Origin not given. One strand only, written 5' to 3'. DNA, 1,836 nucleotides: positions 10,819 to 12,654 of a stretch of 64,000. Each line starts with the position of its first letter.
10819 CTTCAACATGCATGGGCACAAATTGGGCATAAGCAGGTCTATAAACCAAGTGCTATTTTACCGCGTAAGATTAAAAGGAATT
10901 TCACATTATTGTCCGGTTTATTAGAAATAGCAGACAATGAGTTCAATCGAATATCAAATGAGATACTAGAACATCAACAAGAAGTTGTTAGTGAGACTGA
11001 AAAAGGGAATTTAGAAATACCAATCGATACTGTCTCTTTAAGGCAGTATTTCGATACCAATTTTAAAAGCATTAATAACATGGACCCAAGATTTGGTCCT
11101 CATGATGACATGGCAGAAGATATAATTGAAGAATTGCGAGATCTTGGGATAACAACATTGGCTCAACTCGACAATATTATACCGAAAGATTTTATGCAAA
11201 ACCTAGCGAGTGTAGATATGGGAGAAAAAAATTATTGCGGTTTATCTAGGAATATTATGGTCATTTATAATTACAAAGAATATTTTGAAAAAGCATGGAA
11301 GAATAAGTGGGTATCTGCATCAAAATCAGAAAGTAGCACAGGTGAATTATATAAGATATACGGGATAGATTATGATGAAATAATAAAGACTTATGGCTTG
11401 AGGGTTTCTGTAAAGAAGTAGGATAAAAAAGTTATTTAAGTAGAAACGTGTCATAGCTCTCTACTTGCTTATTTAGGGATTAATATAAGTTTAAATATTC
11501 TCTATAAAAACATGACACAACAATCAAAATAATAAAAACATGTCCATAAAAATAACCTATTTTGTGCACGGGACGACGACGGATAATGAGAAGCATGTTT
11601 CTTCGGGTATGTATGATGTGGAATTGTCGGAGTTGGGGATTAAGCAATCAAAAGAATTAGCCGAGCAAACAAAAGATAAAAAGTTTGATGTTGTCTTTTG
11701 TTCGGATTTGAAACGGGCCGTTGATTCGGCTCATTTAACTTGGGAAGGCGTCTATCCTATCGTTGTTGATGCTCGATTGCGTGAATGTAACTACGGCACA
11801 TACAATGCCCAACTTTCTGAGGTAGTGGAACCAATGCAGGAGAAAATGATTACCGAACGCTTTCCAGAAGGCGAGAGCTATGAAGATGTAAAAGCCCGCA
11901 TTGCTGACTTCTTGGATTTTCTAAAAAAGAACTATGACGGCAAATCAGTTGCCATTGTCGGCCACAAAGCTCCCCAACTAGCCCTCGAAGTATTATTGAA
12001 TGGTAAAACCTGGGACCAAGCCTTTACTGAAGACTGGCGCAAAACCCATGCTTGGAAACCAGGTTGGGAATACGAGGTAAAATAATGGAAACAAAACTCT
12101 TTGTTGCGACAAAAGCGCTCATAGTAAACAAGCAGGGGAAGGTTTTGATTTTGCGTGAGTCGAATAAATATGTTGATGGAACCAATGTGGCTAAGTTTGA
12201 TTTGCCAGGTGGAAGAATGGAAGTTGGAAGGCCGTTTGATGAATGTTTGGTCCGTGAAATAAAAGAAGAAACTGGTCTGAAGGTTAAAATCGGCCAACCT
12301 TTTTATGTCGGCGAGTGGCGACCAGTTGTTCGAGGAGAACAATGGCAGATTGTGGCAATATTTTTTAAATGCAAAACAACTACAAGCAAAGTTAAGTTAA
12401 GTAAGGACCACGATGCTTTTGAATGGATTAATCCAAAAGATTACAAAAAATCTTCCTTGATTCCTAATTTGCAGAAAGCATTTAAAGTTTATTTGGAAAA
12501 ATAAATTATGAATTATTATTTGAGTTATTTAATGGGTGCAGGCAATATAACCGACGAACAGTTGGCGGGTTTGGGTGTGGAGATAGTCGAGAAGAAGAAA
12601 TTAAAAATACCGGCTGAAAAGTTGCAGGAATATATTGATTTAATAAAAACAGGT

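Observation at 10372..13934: RelA/SpoT-domain synthetase with long unknown C-terminus, followed by an operon of histidine phosphatase, two NUDIX hydrolases and a methyltransferase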

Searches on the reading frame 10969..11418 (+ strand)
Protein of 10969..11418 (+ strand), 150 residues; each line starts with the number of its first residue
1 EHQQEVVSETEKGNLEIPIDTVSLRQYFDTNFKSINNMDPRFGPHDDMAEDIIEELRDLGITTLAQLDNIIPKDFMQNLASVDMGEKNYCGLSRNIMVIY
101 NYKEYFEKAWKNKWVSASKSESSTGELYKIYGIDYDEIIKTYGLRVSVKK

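Call 33: search_solved_structures(query=A2, max_evalue=10)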
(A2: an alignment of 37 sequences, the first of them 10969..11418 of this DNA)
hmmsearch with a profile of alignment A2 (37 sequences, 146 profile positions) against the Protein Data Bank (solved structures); distinct sequences matched with E-value up to 10: 1.
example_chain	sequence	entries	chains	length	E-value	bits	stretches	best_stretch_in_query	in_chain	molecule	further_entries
9sfi_R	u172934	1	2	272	0.4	13.8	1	96-139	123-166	Tungsten-containing formylmethanofuran dehydrogenase 2 subunit C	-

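Call 34: search_protein_families(library=pfam, alignment_id=A2, max_evalue=1)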
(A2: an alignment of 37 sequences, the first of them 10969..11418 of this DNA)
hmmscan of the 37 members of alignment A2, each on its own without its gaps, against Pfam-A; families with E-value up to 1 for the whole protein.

A. member 1, window:10969-11418:+ (150 aa): 1 family
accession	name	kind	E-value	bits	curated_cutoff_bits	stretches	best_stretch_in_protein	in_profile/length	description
PF11731.14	Cdd1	-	0.021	15.5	25.5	1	51-114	17-77/86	Pathogenicity locus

B. families by the number of members that match (of 37 scanned): 32 families (the first 25 are shown)
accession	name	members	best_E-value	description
PF04692.18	PDGF_N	2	0.008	Platelet-derived growth factor, N terminal region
PF14684.11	Tricorn_C1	2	0.032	Tricorn protease C1 domain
PF19903.4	DUF6376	1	0.0028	Family of unknown function (DUF6376)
PF22374.1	Clospo_01618-like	1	0.0077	Clospo_01618-like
PF22180.2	RH3_dom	1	0.0094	RH3 domain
PF16929.11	Asp2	1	0.0099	Accessory Sec system GspB-transporter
PF13173.12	AAA_14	1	0.011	AAA domain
PF00016.26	RuBisCO_large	1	0.017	Ribulose bisphosphate carboxylase large chain, catalytic domain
PF11731.14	Cdd1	1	0.021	Pathogenicity locus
PF12202.14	OSR1_C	1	0.023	Oxidative-stress-responsive kinase 1 C-terminal domain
PF21513.2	SidD_C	1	0.033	SidD, C-terminal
PF20724.2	DUF6831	1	0.035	Domain of unknown function (DUF6831)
PF10909.13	DUF2682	1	0.037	Protein of unknown function (DUF2682)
PF21100.3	MCM_C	1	0.037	MCM protein C-terminal winged helix-turn-helix domain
PF13108.11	DUF3969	1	0.041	Protein of unknown function (DUF3969)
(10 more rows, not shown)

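Call 38: predict_structure(alignment_id=A2)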
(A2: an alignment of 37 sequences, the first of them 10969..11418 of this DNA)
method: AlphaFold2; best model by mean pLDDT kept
length: 150 residues; sequences in the alignment: 37
mean_pLDDT: 92.9   pTM: 0.88
mean pLDDT of the five models: 92.9, 91.9, 90.6, 90.5, 90.0
residues with pLDDT >= 90: 119; 70-90: 25; 50-70: 6; < 50: 0
segments of 3 or more residues with pLDDT < 50: none
pLDDT, mean of each block of 10 residues (from residue 1): 84 93 97 95 96 98 98 96 91 98 98 83 87 95 84
secondary structure, 60 per line:
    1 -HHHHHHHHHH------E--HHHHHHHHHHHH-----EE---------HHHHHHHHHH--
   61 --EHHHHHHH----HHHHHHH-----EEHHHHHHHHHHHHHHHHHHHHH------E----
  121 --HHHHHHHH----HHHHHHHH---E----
elements in order: H2-11 H21-32 H49-58 H64-70 H75-81 H89-109 H123-130 H135-142

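Call 41: fold_search(model_id=the predicted structure, library=pdb)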
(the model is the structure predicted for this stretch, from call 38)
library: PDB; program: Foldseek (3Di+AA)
matches with E <= 10: 14; with E <= 0.001: 0
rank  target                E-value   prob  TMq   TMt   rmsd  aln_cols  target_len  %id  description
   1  6khk_B                1.7e+00  0.05  0.20  0.12  15.5       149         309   11  Lipase (Closed form) (released 2020-07-22)
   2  6khm_K                2.7e+00  0.03  0.18  0.11  12.2       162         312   13  Lipase (Open form) (released 2020-07-22)
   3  4zhe_A                3.3e+00  0.01  0.16  0.13  16.6       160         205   12  Crystal structure of the SeMet substituted Topless related protein 2 (TPR2) N-terminal domain (1-209) from rice (released 2015-08-05)
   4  6t7j_D                6.1e+00  0.02  0.18  0.07  14.5       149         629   15  As-isolated Ni-free crystal structure of carbon monoxide dehydrogenase from Thermococcus sp. AM4 produced without CooC (released 2020-11-18)
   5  6ajg                  7.6e+00  0.03  0.23  0.06  11.7       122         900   15  Crystal structure of mycolic acid transporter MmpL3 from Mycobacterium smegmatis complexed with SQ109 (released 2018-12-26)
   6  4zhe_D                7.6e+00  0.01  0.14  0.13  16.8       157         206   11  Crystal structure of the SeMet substituted Topless related protein 2 (TPR2) N-terminal domain (1-209) from rice (released 2015-08-05)
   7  5bn5_A                8.0e+00  0.02  0.17  0.07  13.3       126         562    9  Structural basis for a unique ATP synthase core complex from Nanoarcheaum equitans (released 2015-09-16)
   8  6awl_B                8.0e+00  0.01  0.19  0.16  15.5       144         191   14  Crystal structure of human Coq9 (released 2019-02-06)
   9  7vfq_B                8.0e+00  0.01  0.15  0.07  12.4        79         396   16  Wild type GltA from Bifidobacterium infantis JCM 1222 complexed with lacto-N-tetraose (released 2022-09-14)
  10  5ja5_A                9.0e+00  0.01  0.17  0.14  17.2       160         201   11  Crystal structure of the rice Topless related protein 2 (TPR2) N-terminal topless domain (1-209) L111A and L130A mutan (released 2017-07-05)
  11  5b5k                  9.0e+00  0.01  0.15  0.12  12.7       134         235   10  Crystal structure of Izumo1, the mammalian sperm ligand for egg Juno (released 2016-07-06)
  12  4zhe_C                9.0e+00  0.01  0.14  0.12  14.6       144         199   11  Crystal structure of the SeMet substituted Topless related protein 2 (TPR2) N-terminal domain (1-209) from rice (released 2015-08-05)
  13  1cpc_B                9.5e+00  0.01  0.18  0.16  17.8       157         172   13  ISOLATION, CRYSTALLIZATION, CRYSTAL STRUCTURE ANALYSIS AND REFINEMENT OF CONSTITUTIVE C-PHYCOCYANIN FROM THE CHROMATIC (released 1993-01-15)
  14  7jmt_B                9.5e+00  0.01  0.14  0.13  15.3       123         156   15  Crystal structure of schistosome BCL-2 bound to ABT-737 (released 2021-02-17)

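Call 48: fold_search(model_id=the predicted structure, library=viral)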
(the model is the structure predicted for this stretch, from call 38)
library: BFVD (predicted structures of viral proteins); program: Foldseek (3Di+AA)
matches with E <= 10: 23; with E <= 0.001: 0
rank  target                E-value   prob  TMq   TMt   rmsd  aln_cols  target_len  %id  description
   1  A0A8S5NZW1            1.9e+00  0.04  0.16  0.06  13.9       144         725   11  Uncharacterized protein [Myoviridae sp. ctLnO19]
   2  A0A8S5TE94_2          2.3e+00  0.03  0.15  0.04  14.1       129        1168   13  Type I restriction enzyme [Podoviridae sp. ctzXp5]
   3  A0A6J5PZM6            2.9e+00  0.03  0.19  0.06  17.8       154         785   13  Uncharacterized protein [uncultured Caudovirales phage]
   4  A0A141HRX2            3.4e+00  0.04  0.22  0.22  14.6       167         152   11  (no name in the UniProt tables at hand)
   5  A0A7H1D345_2          4.1e+00  0.01  0.12  0.03  17.0       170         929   10  Putative RNA dependent RNA polymerase [Frankliniella occidentalis associated qin-like virus1]
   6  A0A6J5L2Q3            4.5e+00  0.14  0.40  0.24   5.0       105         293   11  Uncharacterized protein [uncultured Caudovirales phage]
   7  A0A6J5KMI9            4.5e+00  0.01  0.12  0.03  18.3       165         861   14  PcfJ-like protein [uncultured Caudovirales phage]
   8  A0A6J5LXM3            5.4e+00  0.04  0.32  0.22  25.4       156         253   12  Uncharacterized protein [uncultured Caudovirales phage]
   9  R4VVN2                6.0e+00  0.02  0.16  0.18  13.1       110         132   16  (no name in the UniProt tables at hand)
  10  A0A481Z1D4            6.0e+00  0.01  0.17  0.17  15.3       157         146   11  Uncharacterized protein [Mimivirus LCMiAC01]
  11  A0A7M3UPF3            6.3e+00  0.01  0.18  0.16  13.7       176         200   12  Uncharacterized protein [Pyramimonas orientalis virus]
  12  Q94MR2                7.0e+00  0.01  0.15  0.07  17.1       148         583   11  Virion structural protein [Myxococcus phage Mx8]
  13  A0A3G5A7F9            7.4e+00  0.02  0.21  0.22  15.4       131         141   16  Uncharacterized protein [Hyperionvirus sp.]
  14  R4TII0                7.9e+00  0.01  0.20  0.08  17.5       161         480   14  (no name in the UniProt tables at hand)
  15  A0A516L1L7            7.9e+00  0.01  0.15  0.11  12.7       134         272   10  (no name in the UniProt tables at hand)
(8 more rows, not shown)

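Call 52: search_protein_representatives(alignment_id=A2)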
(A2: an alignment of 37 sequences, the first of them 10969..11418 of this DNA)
Query: 37 sequences, 146 profile positions. Proteins with E-value up to 0.001 (for the whole library): 700; up to 1e-10: 486; up to 1e-30: 54. The best 150 are listed.
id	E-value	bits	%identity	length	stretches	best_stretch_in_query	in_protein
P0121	3.6e-59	215.1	-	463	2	2-143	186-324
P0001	3.9e-48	179.3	-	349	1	1-144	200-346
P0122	4.4e-48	179.1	-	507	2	4-143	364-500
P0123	4.9e-44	166.0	-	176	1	2-142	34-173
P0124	1.9e-41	157.6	-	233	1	3-142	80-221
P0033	1.0e-40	155.2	-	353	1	2-144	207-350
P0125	1.2e-40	155.0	-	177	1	1-142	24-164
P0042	6.0e-40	152.7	-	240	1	1-140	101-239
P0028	7.9e-39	149.1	-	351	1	2-141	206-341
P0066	1.3e-38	148.3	-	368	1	2-142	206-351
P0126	7.6e-38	145.9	-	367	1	1-143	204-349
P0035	7.8e-38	145.9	-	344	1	1-143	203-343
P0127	3.5e-37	143.8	-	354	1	1-141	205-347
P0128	1.6e-36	141.6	-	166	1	1-143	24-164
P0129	4.8e-36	140.1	-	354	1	1-137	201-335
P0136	8.6e-35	136.0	-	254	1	1-139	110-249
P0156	1.0e-31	126.0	-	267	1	1-139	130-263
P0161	3.7e-31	124.2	-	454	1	1-143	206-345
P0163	4.6e-31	123.9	-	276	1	1-143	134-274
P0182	1.4e-28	115.9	-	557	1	1-141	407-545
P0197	1.7e-27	112.3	-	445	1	8-144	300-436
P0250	2.0e-24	102.4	-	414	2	1-84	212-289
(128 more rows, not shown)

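Call 53: search_protein_families(library=pfam, proteins=[P0121, P0122, P0182, P0197, P0161, P0250, P0124, P0136, P0156, P0163], max_evalue=0.001)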
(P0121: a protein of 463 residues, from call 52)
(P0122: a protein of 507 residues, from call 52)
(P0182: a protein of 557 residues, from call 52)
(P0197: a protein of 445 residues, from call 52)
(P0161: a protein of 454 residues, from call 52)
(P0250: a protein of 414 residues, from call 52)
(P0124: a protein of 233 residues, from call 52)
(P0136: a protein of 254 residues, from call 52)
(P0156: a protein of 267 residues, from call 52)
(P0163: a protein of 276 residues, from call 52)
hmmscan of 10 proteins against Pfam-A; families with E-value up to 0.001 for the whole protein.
P0121 (463 aa): 1 family
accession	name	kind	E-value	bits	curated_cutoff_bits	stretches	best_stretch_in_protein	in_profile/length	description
PF04607.23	RelA_SpoT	-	5.1e-19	69.1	27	1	30-151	1-112/113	Region found in RelA / SpoT proteins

P0122 (507 aa): 1 family
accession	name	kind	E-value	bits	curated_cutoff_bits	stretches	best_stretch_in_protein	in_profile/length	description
PF04607.23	RelA_SpoT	-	1.4e-20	74.1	27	1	86-207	1-110/113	Region found in RelA / SpoT proteins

P0182 (557 aa): 2 families
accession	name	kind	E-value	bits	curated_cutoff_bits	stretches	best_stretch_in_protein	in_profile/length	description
PF04607.23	RelA_SpoT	-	9.8e-20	71.4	27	1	251-374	1-112/113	Region found in RelA / SpoT proteins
PF00589.27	Phage_integrase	-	6e-08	33.1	27.1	1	41-137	25-124/172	Phage integrase family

P0197 (445 aa): 0 families

P0161 (454 aa): 1 family
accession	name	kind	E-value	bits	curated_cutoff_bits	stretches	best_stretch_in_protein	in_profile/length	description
PF04607.23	RelA_SpoT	-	1.7e-19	70.6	27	1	48-171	1-112/113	Region found in RelA / SpoT proteins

P0250 (414 aa): 1 family
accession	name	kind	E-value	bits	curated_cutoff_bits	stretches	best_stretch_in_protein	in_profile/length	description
PF04607.23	RelA_SpoT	-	8.7e-19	68.3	27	1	55-179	1-112/113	Region found in RelA / SpoT proteins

P0124 (233 aa): 1 family
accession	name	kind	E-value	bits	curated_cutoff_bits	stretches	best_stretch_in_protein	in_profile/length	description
PF04607.23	RelA_SpoT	-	7.5e-06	26.6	27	1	16-43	81-110/113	Region found in RelA / SpoT proteins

P0136 (254 aa): 1 family
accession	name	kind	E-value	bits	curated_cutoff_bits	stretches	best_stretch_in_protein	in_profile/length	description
PF04607.23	RelA_SpoT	-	8e-05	23.3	27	1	21-75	65-110/113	Region found in RelA / SpoT proteins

P0156 (267 aa): 1 family
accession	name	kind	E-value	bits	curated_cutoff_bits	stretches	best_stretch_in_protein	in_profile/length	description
PF04607.23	RelA_SpoT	-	9e-09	36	27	1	10-96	36-111/113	Region found in RelA / SpoT proteins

P0163 (276 aa): 1 family
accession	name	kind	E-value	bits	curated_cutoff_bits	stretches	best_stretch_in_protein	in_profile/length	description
PF04607.23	RelA_SpoT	-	1.5e-15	57.9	27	1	1-100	23-111/113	Region found in RelA / SpoT proteins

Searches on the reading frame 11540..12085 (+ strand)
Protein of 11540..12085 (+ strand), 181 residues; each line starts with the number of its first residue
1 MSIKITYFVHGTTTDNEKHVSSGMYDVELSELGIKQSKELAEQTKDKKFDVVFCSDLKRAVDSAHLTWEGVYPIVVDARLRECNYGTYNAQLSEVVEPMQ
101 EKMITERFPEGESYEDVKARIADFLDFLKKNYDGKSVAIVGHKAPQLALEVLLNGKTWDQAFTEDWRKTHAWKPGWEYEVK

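Call 3: search_protein_families(library=pfam, proteins=[window:11540-12085:+], max_evalue=0.01)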
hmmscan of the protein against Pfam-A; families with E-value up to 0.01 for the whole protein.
window:11540-12085:+ (181 aa): 1 family
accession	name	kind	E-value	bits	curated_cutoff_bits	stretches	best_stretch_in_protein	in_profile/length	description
PF00300.27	His_Phos_1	-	1.3e-30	107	21.7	1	10-157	6-162/194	Histidine phosphatase superfamily (branch 1)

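Call 4: search_protein_families(library=padloc, proteins=[window:11540-12085:+], max_evalue=0.01)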
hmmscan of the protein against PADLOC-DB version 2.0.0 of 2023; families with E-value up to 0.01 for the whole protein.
window:11540-12085:+ (181 aa): 0 families

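Call 5: search_protein_families(library=ncbifam, proteins=[window:11540-12085:+], max_evalue=0.01)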
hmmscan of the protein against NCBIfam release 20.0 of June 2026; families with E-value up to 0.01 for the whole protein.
window:11540-12085:+ (181 aa): 20 families
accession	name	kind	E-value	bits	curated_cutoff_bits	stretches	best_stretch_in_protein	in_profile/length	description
TIGR03162.1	ribazole_cobC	equivalog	2.2e-23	82.6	162.9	1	10-165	6-167/176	alpha-ribazole phosphatase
NF045917.1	PhserinePhPspA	equivalog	2.3e-18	66.7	350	1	3-150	2-158/211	phosphoserine phosphatase PspA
NF005567.0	PRK07238.1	equivalog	1e-16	61.3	326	1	8-145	183-329/378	bifunctional RNase H/acid phosphatase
NF038349.1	dPGM_arch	equivalog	2.4e-15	56.9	225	1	9-146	5-141/194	2,3-diphosphoglycerate-dependent phosphoglycerate mutase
NF011580.0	PRK15004.1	equivalog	1.7e-14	54.3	250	1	8-144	6-151/203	adenosylcobalamin/alpha-ribazole phosphatase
TIGR03848.1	MSMEG_4193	subfamily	1.3e-12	47.5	203.85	1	9-129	6-134/204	MSMEG_4193 family putative phosphomutase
NF002901.0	PRK03482.1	equivalog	6.6e-11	42.2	261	1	8-153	7-158/215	2,3-diphosphoglycerate-dependent phosphoglycerate mutase GpmB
NF009994.0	PRK13463.1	equivalog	1.1e-10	41.7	277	1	8-146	8-155/203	phosphoserine phosphatase 1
NF009993.0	PRK13462.1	equivalog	5.7e-09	35.9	226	1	8-143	11-148/203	acid phosphatase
TIGR01258.1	pgm_1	subfamily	8.4e-09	35.2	81.7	1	7-87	5-91/245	2,3-bisphosphoglycerate-dependent phosphoglycerate mutase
NF010713.0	PRK14115.1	equivalog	4.3e-08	32.8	305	1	4-86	3-91/248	2,3-diphosphoglycerate-dependent phosphoglycerate mutase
NF010718.0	PRK14120.1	equivalog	5.9e-08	32.3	366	1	4-89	6-97/249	phosphoglyceromutase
NF002217.0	PRK01112.1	equivalog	8.1e-08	31.9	320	1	7-67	6-66/228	2,3-bisphosphoglycerate-dependent phosphoglycerate mutase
NF002339.0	PRK01295.1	equivalog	4.9e-07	29.4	316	1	8-159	8-175/206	2,3-bisphosphoglycerate-dependent phosphoglycerate mutase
NF010717.0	PRK14119.1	equivalog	9.7e-07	28.6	378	1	7-88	6-93/228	2,3-diphosphoglycerate-dependent phosphoglycerate mutase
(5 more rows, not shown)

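Call 100: search_solved_structures(query=window:11540-12082:+, max_evalue=1e-10)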
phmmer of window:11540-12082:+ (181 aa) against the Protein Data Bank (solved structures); distinct sequences matched with E-value up to 1e-10: 0.

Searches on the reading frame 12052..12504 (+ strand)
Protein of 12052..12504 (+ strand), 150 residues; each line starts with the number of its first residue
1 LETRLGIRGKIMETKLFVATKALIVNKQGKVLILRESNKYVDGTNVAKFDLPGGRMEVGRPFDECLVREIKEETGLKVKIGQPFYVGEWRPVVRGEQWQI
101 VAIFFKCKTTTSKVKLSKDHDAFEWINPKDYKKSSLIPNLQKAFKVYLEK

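Call 3: search_protein_families(library=pfam, proteins=[window:12052-12504:+], max_evalue=0.01)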
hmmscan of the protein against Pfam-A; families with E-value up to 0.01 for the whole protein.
window:12052-12504:+ (150 aa): 1 family
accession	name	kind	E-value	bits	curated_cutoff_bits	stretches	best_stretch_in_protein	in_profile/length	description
PF00293.34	NUDIX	-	4.2e-16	59.6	21.1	1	18-135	4-122/134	NUDIX domain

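Call 4: search_protein_families(library=padloc, proteins=[window:12052-12504:+], max_evalue=0.01)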
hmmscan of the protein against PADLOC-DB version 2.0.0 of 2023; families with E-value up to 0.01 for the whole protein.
window:12052-12504:+ (150 aa): 1 family
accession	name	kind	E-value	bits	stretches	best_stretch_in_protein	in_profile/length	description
PDLC04899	PDC-S07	-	4.7e-16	56.7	1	12-139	3-120/135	-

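Call 5: search_protein_families(library=ncbifam, proteins=[window:12052-12504:+], max_evalue=0.01)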
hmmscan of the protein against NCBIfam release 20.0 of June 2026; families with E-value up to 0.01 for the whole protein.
window:12052-12504:+ (150 aa): 18 families
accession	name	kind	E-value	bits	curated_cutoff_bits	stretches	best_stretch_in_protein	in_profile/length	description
NF007834.0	PRK10546.1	equivalog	1.5e-09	37.8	156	1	21-141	7-119/135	pyrimidine (deoxy)nucleoside triphosphate diphosphatase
TIGR00586.1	mutt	equivalog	1.9e-09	37.6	97.9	1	21-85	9-70/129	8-oxo-dGTP diphosphatase MutT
NF006530.0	PRK08999.1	equivalog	1.2e-08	34.3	245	1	20-138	9-119/315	Nudix family hydrolase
NF012016.0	PRK15472.1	equivalog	9.6e-08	31.8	95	1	26-141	12-132/141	nucleoside triphosphatase NudI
NF008044.0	PRK10776.1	equivalog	2.7e-07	30.5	148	1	22-135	9-114/130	8-oxo-dGTP diphosphatase MutT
NF003791.0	PRK05379.2-3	equivalog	7.3e-07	28.7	409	1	16-79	201-259/340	bifunctional nicotinamide-nucleotide adenylyltransferase/Nudix hydroxylase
NF041652.1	Nud_hyd_Dein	equivalog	4.7e-06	26.9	200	1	22-80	18-76/152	Nudix hydrolase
NF011963.0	PRK15434.1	subfamily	5.4e-06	26.2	146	1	17-134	17-137/159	GDP-mannose mannosyl hydrolase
NF003788.0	PRK05379.1-5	equivalog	6.5e-05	22.4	354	1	16-80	212-271/351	bifunctional nicotinamide-nucleotide adenylyltransferase/Nudix hydroxylase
TIGR02705.1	nudix_YtkD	equivalog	6.6e-05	22.5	154.4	1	48-90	46-86/156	RNA deprotection pyrophosphohydrolase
NF001299.0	PRK00241.1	equivalog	0.00016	21.2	158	1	48-79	160-191/263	NAD(+) diphosphatase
NF003787.0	PRK05379.1-4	equivalog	0.00025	20.1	449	1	17-79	208-265/346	bifunctional nicotinamide-nucleotide adenylyltransferase/Nudix hydroxylase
NF003790.0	PRK05379.2-2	equivalog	0.00074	18.7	403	1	17-78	217-273/354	bifunctional nicotinamide mononucleotide adenylyltransferase/ADP-ribose pyrophosphatase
NF001938.0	PRK00714.1-5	equivalog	0.004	16.5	116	1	23-77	19-75/172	RNA pyrophosphohydrolase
NF006961.0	PRK09438.1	equivalog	0.0045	16.4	103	0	54-81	39-66/151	dihydroneopterin triphosphate diphosphatase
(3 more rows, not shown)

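Call 99: search_solved_structures(query=window:12085-12501:+, max_evalue=0.00001)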
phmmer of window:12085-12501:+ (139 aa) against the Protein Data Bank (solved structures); distinct sequences matched with E-value up to 0.00001: 10.
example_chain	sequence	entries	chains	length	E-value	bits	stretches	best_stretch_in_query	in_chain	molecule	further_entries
3grn_A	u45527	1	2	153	4.9e-11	46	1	4-119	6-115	MutT related protein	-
3smd_A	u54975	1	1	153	5.6e-08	36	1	9-105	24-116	MutT/NUDIX family protein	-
3ees_A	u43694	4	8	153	2.2e-07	34.1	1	11-129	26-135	Probable pyrophosphohydrolase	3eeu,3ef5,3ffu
3id9_A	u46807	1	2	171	2.8e-07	33.8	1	37-77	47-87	MutT/NUDIX family protein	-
6fl4_A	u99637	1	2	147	5.4e-07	32.8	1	35-68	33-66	Nudix hydrolase 1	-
5gp0_E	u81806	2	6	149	5.5e-07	32.8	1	35-68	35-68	Nudix hydrolase 1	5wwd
6dby_A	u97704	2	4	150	5.6e-07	32.8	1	35-68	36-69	Nudix hydrolase 1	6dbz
4kyx_A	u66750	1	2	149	7.2e-07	32.4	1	12-100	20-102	ADP-ribose pyrophosphatase MutT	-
3gg6_A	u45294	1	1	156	2.2e-06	30.9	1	10-125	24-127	Nucleoside diphosphate-linked moiety X motif 18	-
5wy6_E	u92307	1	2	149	3.9e-06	30.1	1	35-68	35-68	Nudix hydrolase 1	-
